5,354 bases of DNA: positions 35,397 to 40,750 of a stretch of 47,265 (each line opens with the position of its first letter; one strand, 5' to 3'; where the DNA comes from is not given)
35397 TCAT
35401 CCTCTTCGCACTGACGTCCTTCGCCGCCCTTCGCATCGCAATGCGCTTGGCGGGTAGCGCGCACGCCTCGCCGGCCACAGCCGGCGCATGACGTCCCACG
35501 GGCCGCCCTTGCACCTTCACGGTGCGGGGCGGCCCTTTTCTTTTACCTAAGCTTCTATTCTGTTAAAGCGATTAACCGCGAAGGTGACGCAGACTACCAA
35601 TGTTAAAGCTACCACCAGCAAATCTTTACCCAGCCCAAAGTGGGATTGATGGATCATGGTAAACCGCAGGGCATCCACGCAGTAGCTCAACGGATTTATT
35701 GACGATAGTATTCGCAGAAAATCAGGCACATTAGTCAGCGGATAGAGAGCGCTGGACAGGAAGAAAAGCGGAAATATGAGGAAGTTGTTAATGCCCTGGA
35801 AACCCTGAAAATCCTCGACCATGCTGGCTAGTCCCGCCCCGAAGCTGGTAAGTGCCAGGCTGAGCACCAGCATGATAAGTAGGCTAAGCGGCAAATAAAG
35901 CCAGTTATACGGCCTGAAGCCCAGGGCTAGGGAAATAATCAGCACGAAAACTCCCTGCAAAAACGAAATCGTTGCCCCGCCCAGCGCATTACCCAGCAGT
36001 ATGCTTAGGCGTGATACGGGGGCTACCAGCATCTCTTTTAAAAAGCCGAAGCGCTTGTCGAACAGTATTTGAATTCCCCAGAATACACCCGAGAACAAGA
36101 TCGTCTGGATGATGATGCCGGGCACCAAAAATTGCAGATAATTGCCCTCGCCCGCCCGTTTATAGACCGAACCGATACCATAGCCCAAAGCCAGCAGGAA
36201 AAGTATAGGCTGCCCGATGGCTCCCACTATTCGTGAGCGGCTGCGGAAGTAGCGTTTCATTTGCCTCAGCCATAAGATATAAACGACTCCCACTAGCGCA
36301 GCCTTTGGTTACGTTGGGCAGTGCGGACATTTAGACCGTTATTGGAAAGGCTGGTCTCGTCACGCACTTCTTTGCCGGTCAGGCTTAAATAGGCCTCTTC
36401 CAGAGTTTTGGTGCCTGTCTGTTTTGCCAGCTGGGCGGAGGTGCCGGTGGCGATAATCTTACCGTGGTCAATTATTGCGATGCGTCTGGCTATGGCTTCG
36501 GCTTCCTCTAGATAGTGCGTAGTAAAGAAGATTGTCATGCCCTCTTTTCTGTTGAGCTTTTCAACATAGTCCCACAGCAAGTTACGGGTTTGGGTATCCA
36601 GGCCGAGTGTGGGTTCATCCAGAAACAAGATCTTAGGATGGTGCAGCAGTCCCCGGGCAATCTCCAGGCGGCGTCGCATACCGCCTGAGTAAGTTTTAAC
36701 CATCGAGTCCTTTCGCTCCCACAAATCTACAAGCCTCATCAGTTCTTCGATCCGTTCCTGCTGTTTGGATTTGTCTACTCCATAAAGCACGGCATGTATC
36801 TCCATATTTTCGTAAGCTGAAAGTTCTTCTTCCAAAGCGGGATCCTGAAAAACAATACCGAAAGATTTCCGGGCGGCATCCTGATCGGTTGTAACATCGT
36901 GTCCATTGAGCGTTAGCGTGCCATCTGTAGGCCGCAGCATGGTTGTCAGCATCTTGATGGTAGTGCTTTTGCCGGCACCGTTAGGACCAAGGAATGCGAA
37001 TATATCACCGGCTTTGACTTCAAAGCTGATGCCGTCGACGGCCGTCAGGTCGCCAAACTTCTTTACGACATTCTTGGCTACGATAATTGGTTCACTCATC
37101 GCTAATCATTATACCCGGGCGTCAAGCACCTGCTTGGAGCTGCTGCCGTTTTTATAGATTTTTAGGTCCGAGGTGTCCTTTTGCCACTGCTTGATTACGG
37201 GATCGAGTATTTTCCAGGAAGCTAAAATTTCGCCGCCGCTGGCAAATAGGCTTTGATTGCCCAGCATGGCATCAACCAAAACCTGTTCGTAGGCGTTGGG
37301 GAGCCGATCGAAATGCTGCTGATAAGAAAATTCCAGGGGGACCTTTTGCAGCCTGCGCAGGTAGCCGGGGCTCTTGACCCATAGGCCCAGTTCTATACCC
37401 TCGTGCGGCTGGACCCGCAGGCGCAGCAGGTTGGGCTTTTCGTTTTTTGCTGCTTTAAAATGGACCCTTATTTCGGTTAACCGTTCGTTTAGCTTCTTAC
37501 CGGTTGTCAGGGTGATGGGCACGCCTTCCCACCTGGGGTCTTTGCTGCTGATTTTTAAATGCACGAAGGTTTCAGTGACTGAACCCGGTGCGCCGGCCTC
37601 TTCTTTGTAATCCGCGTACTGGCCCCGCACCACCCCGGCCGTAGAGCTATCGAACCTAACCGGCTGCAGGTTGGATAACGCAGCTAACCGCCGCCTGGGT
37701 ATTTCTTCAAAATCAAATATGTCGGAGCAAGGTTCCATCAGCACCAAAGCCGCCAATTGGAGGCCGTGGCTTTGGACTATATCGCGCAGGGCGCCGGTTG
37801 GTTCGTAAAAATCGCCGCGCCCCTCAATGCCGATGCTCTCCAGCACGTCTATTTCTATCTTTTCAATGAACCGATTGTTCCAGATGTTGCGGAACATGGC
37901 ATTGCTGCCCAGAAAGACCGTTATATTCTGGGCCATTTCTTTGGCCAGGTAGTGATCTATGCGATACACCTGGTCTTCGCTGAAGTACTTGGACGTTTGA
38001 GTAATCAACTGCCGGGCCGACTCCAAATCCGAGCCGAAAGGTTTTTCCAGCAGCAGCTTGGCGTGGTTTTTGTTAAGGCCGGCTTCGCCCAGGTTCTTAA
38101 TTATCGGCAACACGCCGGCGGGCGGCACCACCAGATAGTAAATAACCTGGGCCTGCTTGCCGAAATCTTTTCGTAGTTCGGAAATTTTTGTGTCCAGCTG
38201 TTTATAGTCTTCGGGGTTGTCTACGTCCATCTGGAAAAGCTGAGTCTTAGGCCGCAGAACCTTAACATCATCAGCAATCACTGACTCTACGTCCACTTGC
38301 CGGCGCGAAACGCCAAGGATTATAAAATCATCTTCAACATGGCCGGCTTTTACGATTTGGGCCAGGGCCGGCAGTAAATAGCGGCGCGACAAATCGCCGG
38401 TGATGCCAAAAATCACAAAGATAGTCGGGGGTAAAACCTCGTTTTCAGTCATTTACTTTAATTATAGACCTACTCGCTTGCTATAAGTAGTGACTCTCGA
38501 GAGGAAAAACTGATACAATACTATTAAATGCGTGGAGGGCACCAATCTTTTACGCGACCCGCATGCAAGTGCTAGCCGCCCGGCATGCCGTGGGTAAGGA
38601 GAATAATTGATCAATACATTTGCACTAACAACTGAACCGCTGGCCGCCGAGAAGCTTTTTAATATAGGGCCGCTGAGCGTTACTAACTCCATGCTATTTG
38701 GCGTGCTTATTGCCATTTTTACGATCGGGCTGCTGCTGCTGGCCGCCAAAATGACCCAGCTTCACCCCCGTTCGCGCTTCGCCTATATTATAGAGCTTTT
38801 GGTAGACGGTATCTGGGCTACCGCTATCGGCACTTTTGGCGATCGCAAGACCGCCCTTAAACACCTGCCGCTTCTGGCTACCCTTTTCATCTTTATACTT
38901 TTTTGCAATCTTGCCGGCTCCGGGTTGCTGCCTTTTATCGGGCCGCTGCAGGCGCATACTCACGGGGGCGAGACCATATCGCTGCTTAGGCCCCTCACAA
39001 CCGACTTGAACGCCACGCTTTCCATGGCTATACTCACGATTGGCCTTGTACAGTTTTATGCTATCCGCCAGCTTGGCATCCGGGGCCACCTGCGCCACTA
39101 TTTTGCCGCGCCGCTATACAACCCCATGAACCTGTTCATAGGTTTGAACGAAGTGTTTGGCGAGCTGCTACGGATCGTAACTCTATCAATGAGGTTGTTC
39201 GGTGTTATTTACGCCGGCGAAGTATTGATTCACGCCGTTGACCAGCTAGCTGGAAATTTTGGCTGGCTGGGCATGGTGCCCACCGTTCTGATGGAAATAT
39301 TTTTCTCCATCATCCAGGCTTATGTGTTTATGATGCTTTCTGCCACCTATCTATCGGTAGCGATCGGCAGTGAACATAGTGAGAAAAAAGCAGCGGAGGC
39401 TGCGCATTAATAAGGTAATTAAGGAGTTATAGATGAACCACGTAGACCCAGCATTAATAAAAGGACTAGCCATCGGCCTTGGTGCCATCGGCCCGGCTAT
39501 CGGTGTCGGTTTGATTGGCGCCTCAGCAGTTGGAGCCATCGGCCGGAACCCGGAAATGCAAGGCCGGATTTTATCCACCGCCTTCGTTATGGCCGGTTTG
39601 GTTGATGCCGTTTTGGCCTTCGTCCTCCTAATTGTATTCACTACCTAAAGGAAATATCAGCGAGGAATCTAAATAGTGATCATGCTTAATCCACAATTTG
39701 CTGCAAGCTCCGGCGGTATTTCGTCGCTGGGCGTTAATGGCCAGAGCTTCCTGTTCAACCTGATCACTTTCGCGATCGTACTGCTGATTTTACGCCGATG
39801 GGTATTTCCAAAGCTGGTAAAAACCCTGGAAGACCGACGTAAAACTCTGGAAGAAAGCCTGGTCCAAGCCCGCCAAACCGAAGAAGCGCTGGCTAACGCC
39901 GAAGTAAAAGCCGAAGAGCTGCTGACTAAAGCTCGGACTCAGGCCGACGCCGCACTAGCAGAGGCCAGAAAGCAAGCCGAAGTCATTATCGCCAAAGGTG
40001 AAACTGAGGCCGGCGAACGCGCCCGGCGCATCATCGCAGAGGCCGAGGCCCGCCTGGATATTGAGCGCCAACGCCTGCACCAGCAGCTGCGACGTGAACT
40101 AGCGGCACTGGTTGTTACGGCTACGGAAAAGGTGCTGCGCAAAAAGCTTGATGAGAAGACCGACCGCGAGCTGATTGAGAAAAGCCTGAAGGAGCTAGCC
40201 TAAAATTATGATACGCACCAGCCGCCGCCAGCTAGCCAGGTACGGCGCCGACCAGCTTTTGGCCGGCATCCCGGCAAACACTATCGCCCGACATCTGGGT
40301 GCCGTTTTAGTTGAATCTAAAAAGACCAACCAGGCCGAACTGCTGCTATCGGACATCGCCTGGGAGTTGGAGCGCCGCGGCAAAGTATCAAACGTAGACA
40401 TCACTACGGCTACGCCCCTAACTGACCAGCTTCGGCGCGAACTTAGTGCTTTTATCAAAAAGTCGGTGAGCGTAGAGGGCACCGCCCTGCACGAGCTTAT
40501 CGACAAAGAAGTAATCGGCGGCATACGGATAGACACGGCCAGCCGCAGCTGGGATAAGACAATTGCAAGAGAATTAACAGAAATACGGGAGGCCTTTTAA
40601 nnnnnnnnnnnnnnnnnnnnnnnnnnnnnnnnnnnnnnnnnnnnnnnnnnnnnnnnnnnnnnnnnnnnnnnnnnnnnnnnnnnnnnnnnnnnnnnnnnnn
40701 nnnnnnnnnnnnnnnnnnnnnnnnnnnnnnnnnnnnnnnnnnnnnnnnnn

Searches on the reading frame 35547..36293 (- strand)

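Call 16: search_protein_families(library=pfam, proteins=[window:35547-36293:-], max_evalue=0.001)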
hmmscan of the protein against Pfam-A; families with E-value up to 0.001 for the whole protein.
window:35547-36293:- (248 aa): 2 families
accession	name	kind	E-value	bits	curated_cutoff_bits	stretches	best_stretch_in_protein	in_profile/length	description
PF01061.29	ABC2_membrane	-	2.2e-33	116.1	26.9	1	4-213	3-210/211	ABC-2 type transporter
PF12698.13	ABC2_membrane_3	-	4.1e-20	72.6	31.6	1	48-240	156-346/347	ABC-2 family transporter protein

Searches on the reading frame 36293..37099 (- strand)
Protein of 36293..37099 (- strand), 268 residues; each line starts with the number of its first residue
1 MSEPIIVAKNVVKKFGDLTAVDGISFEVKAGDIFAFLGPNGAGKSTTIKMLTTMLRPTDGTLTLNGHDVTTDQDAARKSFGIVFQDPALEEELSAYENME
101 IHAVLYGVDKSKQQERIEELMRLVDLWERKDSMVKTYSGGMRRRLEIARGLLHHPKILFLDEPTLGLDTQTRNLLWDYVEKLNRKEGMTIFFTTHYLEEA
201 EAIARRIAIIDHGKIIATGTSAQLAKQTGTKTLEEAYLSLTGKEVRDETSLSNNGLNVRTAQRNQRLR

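Call 16: search_protein_families(library=pfam, proteins=[window:36293-37099:-], max_evalue=0.001)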
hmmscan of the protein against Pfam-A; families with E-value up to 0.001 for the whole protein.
window:36293-37099:- (268 aa): 6 families
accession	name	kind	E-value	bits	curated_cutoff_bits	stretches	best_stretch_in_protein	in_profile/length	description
PF00005.33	ABC_tran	-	5.2e-37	127.9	25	1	22-164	2-136/137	ABC transporter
PF13304.12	AAA_21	-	1.8e-08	35.3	27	0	151-195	252-298/304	AAA domain, putative AbiEii toxin, Type IV TA system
PF13175.12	AAA_15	-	9.6e-05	22.6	32.1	0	33-74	25-71/374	AAA ATPase domain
PF13173.12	AAA_14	-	0.00014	22.3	27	0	161-239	38-117/129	AAA domain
PF13555.12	AAA_29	-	0.00065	19.8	27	0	24-63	15-53/61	P-loop containing region of AAA domain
PF13166.12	AAA_13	-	0.00094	18.4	36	0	38-128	23-109/713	AAA domain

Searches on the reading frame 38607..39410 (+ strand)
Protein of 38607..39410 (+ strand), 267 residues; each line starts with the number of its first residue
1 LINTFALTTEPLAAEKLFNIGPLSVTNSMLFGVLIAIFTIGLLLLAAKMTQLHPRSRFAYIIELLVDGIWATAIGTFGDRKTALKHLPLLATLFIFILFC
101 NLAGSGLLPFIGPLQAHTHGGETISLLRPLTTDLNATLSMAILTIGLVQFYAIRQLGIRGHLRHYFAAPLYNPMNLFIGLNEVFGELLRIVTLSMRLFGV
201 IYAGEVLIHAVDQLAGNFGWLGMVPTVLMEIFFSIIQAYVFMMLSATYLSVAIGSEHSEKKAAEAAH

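Call 39: search_protein_families(library=pfam, proteins=[window:38607-39410:+], max_evalue=0.001)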
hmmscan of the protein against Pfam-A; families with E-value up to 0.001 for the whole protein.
window:38607-39410:+ (267 aa): 1 family
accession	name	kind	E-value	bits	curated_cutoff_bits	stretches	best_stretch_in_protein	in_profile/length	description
PF00119.25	ATP-synt_A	-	1.3e-37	130.3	33.9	1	30-250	2-217/217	ATP synthase A chain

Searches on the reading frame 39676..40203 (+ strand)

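Call 39: search_protein_families(library=pfam, proteins=[window:39676-40203:+], max_evalue=0.001)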
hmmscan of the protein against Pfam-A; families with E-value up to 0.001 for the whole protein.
window:39676-40203:+ (175 aa): 2 families
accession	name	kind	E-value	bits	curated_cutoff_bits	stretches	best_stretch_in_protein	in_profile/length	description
PF00430.23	ATP-synt_B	-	8.4e-23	81.3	28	1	25-154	2-131/132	ATP synthase B/B' CF(0)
PF05405.19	Mt_ATP-synt_B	-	0.00045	20.4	21.7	1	28-174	19-162/163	Mitochondrial ATP synthase B chain precursor (ATP-synt_B)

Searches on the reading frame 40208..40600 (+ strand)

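Call 39: search_protein_families(library=pfam, proteins=[window:40208-40600:+], max_evalue=0.001)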
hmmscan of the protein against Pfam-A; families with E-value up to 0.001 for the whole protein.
window:40208-40600:+ (130 aa): 1 family
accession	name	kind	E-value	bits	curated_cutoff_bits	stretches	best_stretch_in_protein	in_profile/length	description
PF00213.23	OSCP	-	5e-12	46.7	22.3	1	22-129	64-171/172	ATP synthase delta (OSCP) subunit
